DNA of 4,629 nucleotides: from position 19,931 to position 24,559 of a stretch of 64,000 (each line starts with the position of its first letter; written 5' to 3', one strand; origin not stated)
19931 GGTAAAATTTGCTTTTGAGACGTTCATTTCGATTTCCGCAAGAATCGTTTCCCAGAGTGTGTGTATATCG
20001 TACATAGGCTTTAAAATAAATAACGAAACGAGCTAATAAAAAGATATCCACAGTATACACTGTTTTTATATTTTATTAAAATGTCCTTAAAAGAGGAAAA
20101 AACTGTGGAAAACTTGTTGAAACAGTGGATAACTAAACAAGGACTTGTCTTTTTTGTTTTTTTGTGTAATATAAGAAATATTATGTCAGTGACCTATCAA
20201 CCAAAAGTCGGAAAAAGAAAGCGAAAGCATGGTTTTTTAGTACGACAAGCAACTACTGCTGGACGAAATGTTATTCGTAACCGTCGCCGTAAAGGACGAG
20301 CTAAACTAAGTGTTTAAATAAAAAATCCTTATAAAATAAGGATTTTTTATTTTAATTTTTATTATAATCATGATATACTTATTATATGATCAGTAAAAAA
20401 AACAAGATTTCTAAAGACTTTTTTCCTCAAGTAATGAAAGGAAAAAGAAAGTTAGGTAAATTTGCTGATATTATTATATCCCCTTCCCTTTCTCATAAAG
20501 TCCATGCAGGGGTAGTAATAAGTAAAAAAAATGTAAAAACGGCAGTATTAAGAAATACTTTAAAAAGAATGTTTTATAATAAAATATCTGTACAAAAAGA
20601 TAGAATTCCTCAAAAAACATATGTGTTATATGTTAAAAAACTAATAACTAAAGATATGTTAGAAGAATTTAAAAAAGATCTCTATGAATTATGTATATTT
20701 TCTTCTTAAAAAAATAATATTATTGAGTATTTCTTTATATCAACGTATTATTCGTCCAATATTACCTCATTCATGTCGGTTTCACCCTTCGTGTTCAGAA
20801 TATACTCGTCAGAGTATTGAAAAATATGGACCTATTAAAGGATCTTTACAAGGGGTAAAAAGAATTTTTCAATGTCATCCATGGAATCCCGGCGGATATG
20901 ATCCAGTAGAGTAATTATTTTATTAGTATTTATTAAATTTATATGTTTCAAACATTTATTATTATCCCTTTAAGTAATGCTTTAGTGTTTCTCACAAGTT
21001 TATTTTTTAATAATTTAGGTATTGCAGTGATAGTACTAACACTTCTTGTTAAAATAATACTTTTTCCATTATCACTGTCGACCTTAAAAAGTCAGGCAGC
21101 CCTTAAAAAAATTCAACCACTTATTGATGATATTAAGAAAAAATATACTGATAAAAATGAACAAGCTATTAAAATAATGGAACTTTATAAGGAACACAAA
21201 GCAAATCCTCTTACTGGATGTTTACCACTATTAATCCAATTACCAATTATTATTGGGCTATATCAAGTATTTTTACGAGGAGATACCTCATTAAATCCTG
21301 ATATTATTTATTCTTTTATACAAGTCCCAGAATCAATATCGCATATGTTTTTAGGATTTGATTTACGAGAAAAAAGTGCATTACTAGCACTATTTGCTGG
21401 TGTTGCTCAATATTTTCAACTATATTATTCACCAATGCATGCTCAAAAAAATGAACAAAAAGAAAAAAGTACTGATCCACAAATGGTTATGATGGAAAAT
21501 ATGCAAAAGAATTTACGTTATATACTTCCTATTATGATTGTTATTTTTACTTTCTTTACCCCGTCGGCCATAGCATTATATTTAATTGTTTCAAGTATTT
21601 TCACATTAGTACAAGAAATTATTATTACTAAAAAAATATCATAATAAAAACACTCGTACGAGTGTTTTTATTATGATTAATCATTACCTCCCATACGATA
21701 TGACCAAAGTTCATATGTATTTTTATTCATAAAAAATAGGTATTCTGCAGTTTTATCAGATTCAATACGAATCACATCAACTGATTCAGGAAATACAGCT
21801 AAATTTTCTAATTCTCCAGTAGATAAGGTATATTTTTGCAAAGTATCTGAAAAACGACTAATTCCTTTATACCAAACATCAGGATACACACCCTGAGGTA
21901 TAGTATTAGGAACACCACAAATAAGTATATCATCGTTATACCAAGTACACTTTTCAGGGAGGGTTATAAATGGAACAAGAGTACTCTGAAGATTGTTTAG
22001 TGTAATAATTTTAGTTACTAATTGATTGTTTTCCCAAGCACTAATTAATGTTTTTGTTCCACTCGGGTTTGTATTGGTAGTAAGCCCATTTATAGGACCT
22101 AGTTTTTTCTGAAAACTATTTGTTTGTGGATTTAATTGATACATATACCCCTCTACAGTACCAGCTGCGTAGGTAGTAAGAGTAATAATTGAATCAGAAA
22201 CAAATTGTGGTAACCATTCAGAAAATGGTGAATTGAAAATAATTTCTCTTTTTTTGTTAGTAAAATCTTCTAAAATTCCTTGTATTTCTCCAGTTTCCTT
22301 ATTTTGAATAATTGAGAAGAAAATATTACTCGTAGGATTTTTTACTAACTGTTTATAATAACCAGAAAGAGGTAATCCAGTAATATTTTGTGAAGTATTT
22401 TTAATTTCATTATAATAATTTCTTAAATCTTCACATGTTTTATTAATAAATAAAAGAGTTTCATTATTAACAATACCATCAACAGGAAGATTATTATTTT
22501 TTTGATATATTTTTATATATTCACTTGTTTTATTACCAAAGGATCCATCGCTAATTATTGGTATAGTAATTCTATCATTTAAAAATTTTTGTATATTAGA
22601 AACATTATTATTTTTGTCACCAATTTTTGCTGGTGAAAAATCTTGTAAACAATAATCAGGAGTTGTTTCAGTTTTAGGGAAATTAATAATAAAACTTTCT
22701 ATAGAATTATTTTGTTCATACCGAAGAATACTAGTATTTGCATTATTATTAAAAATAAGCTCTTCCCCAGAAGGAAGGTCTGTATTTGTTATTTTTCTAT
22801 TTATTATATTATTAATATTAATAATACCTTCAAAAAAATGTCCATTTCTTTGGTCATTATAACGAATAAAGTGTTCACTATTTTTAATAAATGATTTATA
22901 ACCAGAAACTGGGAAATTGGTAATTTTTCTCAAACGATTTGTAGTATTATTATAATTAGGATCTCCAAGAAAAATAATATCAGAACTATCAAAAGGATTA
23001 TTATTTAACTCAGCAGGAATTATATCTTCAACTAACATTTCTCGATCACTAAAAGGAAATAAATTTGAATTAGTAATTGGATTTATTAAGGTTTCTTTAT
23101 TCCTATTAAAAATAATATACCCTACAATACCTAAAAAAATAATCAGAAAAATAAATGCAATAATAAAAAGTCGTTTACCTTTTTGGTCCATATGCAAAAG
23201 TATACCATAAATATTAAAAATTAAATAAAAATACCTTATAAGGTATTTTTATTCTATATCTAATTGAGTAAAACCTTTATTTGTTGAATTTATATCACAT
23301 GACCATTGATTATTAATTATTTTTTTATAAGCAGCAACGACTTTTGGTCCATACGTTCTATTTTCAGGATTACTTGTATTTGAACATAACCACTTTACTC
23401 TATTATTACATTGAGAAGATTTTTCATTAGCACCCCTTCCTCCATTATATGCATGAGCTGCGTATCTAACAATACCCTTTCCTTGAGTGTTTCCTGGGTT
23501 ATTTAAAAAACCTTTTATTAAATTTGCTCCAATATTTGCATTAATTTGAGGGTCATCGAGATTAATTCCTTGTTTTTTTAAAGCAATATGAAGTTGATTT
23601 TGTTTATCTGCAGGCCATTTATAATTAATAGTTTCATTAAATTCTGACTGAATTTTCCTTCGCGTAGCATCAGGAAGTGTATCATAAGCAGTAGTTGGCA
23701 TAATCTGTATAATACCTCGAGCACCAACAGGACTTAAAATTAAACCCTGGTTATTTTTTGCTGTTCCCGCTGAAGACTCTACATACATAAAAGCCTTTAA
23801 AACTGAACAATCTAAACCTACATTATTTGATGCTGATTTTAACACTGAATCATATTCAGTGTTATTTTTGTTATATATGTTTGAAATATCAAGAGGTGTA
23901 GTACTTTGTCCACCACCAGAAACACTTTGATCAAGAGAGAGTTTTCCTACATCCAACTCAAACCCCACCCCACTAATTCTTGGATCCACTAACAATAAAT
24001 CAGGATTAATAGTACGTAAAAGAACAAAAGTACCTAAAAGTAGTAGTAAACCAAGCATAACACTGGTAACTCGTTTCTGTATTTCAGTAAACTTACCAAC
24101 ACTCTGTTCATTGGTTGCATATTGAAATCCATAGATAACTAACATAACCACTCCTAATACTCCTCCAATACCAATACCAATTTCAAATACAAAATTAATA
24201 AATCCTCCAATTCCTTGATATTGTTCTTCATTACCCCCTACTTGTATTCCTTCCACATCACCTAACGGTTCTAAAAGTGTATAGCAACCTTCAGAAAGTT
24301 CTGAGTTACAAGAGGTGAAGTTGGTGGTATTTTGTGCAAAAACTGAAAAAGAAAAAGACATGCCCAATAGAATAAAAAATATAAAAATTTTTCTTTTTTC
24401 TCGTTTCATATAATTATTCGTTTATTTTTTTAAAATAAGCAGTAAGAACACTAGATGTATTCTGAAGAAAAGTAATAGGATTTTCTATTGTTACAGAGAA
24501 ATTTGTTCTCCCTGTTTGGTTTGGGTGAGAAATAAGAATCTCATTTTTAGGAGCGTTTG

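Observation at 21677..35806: Origin-proximal T4SS-like operon without relaxase or coupling protein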

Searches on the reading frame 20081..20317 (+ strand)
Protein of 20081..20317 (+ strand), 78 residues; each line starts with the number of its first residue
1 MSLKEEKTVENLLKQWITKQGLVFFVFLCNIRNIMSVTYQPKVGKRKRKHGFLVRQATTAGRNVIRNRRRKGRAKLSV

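Call 9: search_protein_families(library=pfam, max_evalue=0.001, proteins=[window:20081-20317:+])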
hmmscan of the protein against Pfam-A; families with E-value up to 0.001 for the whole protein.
window:20081-20317:+ (78 aa): 1 family
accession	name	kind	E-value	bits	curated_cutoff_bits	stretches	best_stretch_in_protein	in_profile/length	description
PF00468.22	Ribosomal_L34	-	8.2e-18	64.5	25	1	36-78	2-44/44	Ribosomal protein L34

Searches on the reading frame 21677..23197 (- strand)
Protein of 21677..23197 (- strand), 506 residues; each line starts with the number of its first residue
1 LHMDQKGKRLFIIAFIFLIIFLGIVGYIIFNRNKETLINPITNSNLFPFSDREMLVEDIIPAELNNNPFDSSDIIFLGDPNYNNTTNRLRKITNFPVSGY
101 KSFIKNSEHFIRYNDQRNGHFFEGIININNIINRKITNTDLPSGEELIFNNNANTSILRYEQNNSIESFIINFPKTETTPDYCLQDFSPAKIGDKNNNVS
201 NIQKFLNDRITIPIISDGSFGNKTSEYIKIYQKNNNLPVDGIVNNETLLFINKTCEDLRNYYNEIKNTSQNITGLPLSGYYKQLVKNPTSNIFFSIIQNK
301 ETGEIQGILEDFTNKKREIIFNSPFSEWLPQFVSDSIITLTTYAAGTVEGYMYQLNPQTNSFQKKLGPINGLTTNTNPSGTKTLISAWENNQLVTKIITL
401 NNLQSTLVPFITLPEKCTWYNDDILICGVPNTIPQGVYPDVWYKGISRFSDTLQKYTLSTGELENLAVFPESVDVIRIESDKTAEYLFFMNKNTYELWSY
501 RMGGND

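Call 4: search_protein_families(library=pfam, max_evalue=0.1, proteins=[window:21677-23197:-])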
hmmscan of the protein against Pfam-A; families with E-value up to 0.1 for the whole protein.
window:21677-23197:- (506 aa): 1 family
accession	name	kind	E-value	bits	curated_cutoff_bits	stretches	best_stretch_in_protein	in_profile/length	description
PF01471.23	PG_binding_1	-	8.2e-11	42.4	23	1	196-248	2-54/57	Putative peptidoglycan binding domain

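Call 5: search_protein_families(library=ncbifam, max_evalue=0.1, proteins=[window:21677-23197:-])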
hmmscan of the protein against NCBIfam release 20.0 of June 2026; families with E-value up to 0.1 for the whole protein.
window:21677-23197:- (506 aa): 5 families
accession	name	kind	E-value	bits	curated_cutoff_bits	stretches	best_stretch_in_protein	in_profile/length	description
TIGR02869.1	spore_SleB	equivalog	9.2e-06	25.7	236.5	1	191-260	8-79/201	spore cortex-lytic enzyme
NF052336.1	PdgHdaseHSB100310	equivalog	0.0017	17.8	500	1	192-247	187-242/316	peptidoglycan hydrolase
NF052335.1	PdgHdaseHSB129560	equivalog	0.003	16.9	500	1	193-247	203-324/330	peptidoglycan hydrolase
NF052377.1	lmo1851_S41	exception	0.003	16.3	725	1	188-260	382-455/468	lmo1851 family serine protease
NF011223.0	PRK14630.1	equivalog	0.0085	16.3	143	1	191-251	3-65/145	ribosome maturation factor RimP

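Call 76: search_protein_families(library=pfam, alignment_id=A8, max_evalue=0.01)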
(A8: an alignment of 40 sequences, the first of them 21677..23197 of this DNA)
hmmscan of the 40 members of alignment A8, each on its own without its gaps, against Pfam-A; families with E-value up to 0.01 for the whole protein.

A. member 1, window:21677-23197:- (506 aa): 1 family
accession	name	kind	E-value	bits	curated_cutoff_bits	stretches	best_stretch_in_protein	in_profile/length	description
PF01471.23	PG_binding_1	-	8.2e-11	42.4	23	1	196-248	2-54/57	Putative peptidoglycan binding domain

B. families by the number of members that match (of 40 scanned): 5 families
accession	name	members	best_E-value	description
PF01471.23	PG_binding_1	9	8.2e-11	Putative peptidoglycan binding domain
PF07676.18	PD40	2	0.0042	WD40-like Beta Propeller Repeat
PF00746.26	Gram_pos_anchor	1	0.00026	LPXTG cell wall anchor motif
PF17747.7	VID27_PH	1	0.0013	VID27 PH-like domain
PF17870.6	Insulin_TMD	1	0.0015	Insulin receptor trans-membrane segment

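Call 77: search_solved_structures(query=A8, max_evalue=1)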
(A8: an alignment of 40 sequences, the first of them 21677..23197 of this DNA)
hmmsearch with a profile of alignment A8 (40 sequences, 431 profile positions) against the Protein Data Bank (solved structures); distinct sequences matched with E-value up to 1: 2.
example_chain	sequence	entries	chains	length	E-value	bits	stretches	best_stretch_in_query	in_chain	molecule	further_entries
7mx5_A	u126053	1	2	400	0.00078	21.5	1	206-334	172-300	Tol-Pal system protein TolB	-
6pnv_A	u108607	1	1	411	0.55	12.2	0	211-323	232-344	Tol-Pal system protein TolB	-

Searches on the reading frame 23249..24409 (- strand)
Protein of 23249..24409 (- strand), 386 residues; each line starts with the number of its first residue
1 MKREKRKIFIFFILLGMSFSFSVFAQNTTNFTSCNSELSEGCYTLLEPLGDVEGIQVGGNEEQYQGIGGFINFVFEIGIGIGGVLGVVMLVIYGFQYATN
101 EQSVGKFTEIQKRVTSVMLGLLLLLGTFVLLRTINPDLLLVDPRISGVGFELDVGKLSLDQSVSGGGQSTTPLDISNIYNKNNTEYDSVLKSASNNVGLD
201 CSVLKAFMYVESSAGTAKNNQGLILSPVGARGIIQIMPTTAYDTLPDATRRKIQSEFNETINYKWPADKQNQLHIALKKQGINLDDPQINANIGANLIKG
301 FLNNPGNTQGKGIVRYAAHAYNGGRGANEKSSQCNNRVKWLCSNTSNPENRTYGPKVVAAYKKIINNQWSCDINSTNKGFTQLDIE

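Call 4: search_protein_families(library=pfam, max_evalue=0.1, proteins=[window:23249-24409:-])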
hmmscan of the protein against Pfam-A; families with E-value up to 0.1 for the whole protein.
window:23249-24409:- (386 aa): 3 families
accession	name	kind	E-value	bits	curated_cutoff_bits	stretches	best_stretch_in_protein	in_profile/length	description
PF01464.25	SLT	-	1.6e-08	34.5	21.3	2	279-333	57-106/117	Transglycosylase SLT domain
PF04956.18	TrbC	-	0.026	15.2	27.9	0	80-108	50-79/98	TrbC/VIRB2 pilin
PF18895.5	T4SS_pilin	-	0.026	15.1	26.6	1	66-123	4-60/71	Type IV secretion system pilin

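Call 5: search_protein_families(library=ncbifam, max_evalue=0.1, proteins=[window:23249-24409:-])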
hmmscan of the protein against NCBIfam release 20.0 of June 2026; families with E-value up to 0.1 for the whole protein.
window:23249-24409:- (386 aa): 4 families
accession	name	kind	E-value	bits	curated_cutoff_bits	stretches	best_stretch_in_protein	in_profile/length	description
NF045849.1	ICE_MMCAP2_0565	equivalog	2.6e-05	23.8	40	1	65-131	7-73/80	Mbov_0395 family pilin-like conjugal transfer protein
NF047373.1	BB0259_flg_lyt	exception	0.0011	17.8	234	1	186-243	548-599/705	flagellar assembly lytic transglycosylase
NF008631.0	PRK11619.1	equivalog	0.01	14.2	536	1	224-245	511-532/644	murein transglycosylase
NF045472.1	Opp4B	equivalog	0.091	12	450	0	71-145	244-318/319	oligopeptide ABC transporter permease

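Call 52: search_protein_families(library=pfam, alignment_id=A5, max_evalue=0.01)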
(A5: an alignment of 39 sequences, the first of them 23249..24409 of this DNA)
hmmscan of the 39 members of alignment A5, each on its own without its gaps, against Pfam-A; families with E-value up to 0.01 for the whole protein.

A. member 1, window:23249-24409:- (386 aa): 1 family
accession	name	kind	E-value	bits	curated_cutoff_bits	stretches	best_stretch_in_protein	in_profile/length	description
PF01464.25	SLT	-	1.6e-08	34.5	21.3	2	279-333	57-106/117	Transglycosylase SLT domain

B. families by the number of members that match (of 39 scanned): 17 families
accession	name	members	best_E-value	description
PF18895.5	T4SS_pilin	32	3.3e-08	Type IV secretion system pilin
PF04956.18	TrbC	7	2e-05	TrbC/VIRB2 pilin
PF00877.26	NLPC_P60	6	5.5e-08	NlpC/P60 family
PF02557.22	VanY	4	4.4e-11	D-alanyl-D-alanine carboxypeptidase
PF16656.11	Pur_ac_phosph_N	4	9e-05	Purple acid Phosphatase, N-terminal domain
PF01464.25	SLT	3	1.4e-15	Transglycosylase SLT domain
PF03734.19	YkuD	3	4.3e-13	L,D-transpeptidase catalytic domain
PF01833.30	TIG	2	5e-05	IPT/TIG domain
PF05382.19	Amidase_5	2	8.5e-05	Bacteriophage peptidoglycan hydrolase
PF16655.11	PhoD_N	2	0.0013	PhoD-like phosphatase, N-terminal domain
PF06725.17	3D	1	8.8e-10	3D domain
PF03779.20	SPW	1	0.002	SPW repeat domain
PF12704.14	MacB_PCD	1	0.0048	MacB-like periplasmic core domain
PF19489.4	SLT_4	1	0.0063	Transglycosylase SLT domain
PF20303.3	YLATT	1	0.0077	YEATS-Like-Associating Three TM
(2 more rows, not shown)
